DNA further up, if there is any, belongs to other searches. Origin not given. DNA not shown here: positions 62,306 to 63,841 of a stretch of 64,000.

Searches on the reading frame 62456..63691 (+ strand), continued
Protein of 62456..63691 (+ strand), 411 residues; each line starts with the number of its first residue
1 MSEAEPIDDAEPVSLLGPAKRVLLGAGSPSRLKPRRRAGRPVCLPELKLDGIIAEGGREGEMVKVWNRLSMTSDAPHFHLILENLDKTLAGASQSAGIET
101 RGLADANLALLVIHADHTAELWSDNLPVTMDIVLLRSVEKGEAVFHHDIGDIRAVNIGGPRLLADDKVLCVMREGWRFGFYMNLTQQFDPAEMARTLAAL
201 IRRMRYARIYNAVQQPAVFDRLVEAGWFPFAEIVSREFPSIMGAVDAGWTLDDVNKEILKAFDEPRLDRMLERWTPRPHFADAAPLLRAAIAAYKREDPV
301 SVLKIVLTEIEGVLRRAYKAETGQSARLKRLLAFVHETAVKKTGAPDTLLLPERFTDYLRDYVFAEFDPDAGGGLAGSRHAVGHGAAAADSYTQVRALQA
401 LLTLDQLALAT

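Call 94: find_encoding_contigs(protein=P0109, flank=8000, max_places=2)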
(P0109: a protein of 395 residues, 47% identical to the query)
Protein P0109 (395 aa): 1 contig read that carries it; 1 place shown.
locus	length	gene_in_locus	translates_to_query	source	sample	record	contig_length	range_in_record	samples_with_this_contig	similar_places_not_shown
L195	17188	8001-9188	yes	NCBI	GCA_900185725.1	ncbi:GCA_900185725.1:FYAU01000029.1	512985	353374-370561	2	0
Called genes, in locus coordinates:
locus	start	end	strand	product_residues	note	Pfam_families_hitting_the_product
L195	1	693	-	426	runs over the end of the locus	PF00171:Aldedh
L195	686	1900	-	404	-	PF00696:AA_kinase, PF01472:PUA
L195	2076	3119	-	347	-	PF01018:GTP1_OBG, PF01926:MMR_HSR1, PF02421:FeoB_N (weak)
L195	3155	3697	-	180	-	PF13302:Acetyltransf_3, PF00583:Acetyltransf_1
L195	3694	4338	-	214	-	PF13302:Acetyltransf_3, PF00583:Acetyltransf_1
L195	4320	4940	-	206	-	PF13302:Acetyltransf_3, PF00583:Acetyltransf_1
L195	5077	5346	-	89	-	PF01016:Ribosomal_L27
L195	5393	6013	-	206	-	PF00829:Ribosomal_L21p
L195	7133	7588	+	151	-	PF12663:DUF3788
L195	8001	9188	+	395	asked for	-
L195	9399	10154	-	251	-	PF09339:HTH_IclR, PF01614:IclR_C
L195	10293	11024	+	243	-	PF01144:CoA_trans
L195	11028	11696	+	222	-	PF01144:CoA_trans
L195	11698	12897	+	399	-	PF00108:Thiolase_N, PF02803:Thiolase_C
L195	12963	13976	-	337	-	PF04199:Cyclase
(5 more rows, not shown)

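Call 98: search_protein_representatives(alignment_id=A2)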
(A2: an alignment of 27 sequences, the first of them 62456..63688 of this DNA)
Query: 27 sequences, 395 profile positions. Proteins with E-value up to 0.001 (for the whole library): 1158; up to 1e-10: 774; up to 1e-30: 372. The best 150 are listed.
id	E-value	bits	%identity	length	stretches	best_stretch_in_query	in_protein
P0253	1.2e-184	630.5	-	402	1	5-395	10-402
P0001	6.7e-164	562.1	-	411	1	13-395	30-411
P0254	4.2e-158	543.0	-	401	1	13-395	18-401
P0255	1.1e-148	512.0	-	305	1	91-395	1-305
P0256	4.1e-142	490.4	-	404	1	12-394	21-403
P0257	2.8e-137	474.5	-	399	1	13-395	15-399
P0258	9.2e-135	466.2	-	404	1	6-394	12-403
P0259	3.0e-133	461.2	-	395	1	17-395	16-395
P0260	6.1e-132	456.9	-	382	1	17-394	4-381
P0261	2.1e-131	455.1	-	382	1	17-395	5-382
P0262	4.2e-130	450.8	-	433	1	19-394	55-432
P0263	5.6e-130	450.4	-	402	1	13-394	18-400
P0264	4.0e-129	447.6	-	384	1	14-394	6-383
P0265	3.5e-122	424.8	-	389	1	10-394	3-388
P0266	1.2e-120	419.7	-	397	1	5-394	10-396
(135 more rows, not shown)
